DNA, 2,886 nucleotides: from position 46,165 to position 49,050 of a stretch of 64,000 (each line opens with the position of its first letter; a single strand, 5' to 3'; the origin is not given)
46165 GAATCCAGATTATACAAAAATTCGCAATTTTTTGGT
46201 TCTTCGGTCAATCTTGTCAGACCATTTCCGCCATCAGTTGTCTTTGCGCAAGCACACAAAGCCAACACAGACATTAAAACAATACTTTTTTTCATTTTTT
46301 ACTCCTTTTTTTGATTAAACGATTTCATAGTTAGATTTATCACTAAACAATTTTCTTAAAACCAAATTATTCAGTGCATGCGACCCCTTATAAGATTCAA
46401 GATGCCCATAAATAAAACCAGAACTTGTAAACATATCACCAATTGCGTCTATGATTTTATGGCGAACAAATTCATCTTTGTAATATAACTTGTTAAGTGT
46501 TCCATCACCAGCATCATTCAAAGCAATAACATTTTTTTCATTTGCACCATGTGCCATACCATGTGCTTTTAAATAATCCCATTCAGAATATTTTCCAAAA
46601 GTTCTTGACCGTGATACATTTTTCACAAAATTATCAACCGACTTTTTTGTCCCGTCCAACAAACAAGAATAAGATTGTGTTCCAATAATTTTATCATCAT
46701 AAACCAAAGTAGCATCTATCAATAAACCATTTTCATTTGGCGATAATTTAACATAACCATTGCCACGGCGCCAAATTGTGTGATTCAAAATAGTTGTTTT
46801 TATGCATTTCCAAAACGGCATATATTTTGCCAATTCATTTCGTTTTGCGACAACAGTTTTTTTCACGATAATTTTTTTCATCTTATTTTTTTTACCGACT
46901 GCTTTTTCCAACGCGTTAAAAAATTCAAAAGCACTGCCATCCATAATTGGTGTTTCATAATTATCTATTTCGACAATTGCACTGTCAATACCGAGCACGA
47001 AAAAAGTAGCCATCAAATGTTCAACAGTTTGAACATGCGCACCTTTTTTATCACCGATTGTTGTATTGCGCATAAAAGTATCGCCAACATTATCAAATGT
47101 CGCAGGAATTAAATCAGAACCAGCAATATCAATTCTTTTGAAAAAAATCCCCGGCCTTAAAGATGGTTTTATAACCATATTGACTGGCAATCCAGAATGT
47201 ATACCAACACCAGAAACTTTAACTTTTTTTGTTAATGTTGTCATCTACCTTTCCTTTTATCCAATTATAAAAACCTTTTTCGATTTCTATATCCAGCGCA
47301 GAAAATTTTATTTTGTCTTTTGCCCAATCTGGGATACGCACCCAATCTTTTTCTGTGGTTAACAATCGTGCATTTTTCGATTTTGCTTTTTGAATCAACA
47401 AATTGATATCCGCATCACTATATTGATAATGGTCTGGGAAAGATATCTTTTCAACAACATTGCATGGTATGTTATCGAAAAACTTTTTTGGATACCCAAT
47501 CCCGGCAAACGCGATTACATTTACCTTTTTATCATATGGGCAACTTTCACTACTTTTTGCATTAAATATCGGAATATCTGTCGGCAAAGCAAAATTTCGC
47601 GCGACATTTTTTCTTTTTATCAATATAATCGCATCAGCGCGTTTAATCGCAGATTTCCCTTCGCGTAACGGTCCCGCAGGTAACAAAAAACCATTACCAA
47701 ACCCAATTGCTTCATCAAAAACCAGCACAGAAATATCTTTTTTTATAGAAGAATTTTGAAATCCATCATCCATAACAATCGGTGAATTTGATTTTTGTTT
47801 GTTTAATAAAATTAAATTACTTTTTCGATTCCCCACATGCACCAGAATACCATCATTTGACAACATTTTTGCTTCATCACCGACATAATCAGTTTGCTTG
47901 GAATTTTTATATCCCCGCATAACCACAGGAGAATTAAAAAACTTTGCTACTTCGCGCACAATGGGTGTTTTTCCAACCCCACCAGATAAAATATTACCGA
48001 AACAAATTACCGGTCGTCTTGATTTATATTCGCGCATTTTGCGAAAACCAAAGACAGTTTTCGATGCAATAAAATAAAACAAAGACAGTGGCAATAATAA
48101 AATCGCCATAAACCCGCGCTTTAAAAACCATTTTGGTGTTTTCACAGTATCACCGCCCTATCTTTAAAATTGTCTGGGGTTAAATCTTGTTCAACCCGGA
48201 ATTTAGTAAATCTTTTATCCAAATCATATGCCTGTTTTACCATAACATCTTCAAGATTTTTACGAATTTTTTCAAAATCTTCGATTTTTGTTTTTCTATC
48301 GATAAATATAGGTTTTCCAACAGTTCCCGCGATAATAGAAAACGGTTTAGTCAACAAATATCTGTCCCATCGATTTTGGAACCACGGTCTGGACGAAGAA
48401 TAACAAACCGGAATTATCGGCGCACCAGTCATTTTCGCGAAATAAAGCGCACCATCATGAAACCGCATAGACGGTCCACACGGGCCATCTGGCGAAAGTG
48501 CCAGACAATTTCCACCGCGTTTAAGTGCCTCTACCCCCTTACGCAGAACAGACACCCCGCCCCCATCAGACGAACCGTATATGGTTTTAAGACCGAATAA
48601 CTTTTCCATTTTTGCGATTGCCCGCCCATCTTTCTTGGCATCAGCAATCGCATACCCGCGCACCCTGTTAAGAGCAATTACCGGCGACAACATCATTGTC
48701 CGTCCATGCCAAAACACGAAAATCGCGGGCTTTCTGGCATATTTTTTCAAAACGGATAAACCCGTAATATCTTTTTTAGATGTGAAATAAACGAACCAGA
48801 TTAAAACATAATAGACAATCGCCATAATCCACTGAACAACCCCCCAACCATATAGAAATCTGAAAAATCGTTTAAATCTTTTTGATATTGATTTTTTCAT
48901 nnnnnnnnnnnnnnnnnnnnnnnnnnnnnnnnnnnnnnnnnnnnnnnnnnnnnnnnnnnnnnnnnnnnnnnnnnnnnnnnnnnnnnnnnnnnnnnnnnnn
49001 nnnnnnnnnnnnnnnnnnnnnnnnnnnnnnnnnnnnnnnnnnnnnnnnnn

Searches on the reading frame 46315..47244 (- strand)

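Call 40: search_protein_families(library=pfam, proteins=[window:46315-47244:-], max_evalue=0.0001)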
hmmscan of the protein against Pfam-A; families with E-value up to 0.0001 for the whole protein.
window:46315-47244:- (309 aa): 1 family
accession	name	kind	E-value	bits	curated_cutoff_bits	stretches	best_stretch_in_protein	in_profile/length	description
PF03331.19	LpxC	-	6.5e-69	232.8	27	1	2-300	2-267/268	UDP-3-O-acyl N-acetylglycosamine deacetylase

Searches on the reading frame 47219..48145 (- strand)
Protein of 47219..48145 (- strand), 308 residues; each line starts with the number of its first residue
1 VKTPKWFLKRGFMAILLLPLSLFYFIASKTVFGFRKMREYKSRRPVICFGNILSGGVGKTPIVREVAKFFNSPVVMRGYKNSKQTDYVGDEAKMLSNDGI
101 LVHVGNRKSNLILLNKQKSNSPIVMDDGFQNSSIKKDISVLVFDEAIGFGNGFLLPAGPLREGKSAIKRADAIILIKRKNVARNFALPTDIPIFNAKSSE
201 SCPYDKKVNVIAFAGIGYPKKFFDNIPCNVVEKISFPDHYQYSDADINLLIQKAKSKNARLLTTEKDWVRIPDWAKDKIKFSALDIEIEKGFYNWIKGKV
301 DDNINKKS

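Call 40: search_protein_families(library=pfam, proteins=[window:47219-48145:-], max_evalue=0.0001)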
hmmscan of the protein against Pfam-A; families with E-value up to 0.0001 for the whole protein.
window:47219-48145:- (308 aa): 1 family
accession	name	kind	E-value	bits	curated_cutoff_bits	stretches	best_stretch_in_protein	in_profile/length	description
PF02606.20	LpxK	-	3e-61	207.8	27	1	14-299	2-326/328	Tetraacyldisaccharide-1-P 4'-kinase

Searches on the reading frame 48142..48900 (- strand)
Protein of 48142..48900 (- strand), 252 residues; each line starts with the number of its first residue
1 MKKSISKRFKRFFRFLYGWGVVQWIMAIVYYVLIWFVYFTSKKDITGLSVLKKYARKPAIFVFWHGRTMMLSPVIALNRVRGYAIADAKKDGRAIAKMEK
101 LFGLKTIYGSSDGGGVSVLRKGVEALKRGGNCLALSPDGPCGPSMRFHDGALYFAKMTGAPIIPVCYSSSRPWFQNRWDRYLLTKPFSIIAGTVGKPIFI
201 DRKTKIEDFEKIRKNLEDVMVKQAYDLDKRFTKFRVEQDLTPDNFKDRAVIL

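Call 41: search_protein_families(library=pfam, proteins=[window:48142-48900:-], max_evalue=0.0001)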
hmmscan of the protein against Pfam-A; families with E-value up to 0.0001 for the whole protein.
window:48142-48900:- (252 aa): 1 family
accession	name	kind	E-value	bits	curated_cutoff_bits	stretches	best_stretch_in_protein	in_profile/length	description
PF04028.18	DUF374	-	1.1e-13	51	26.8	1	80-143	6-68/69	Domain of unknown function (DUF374)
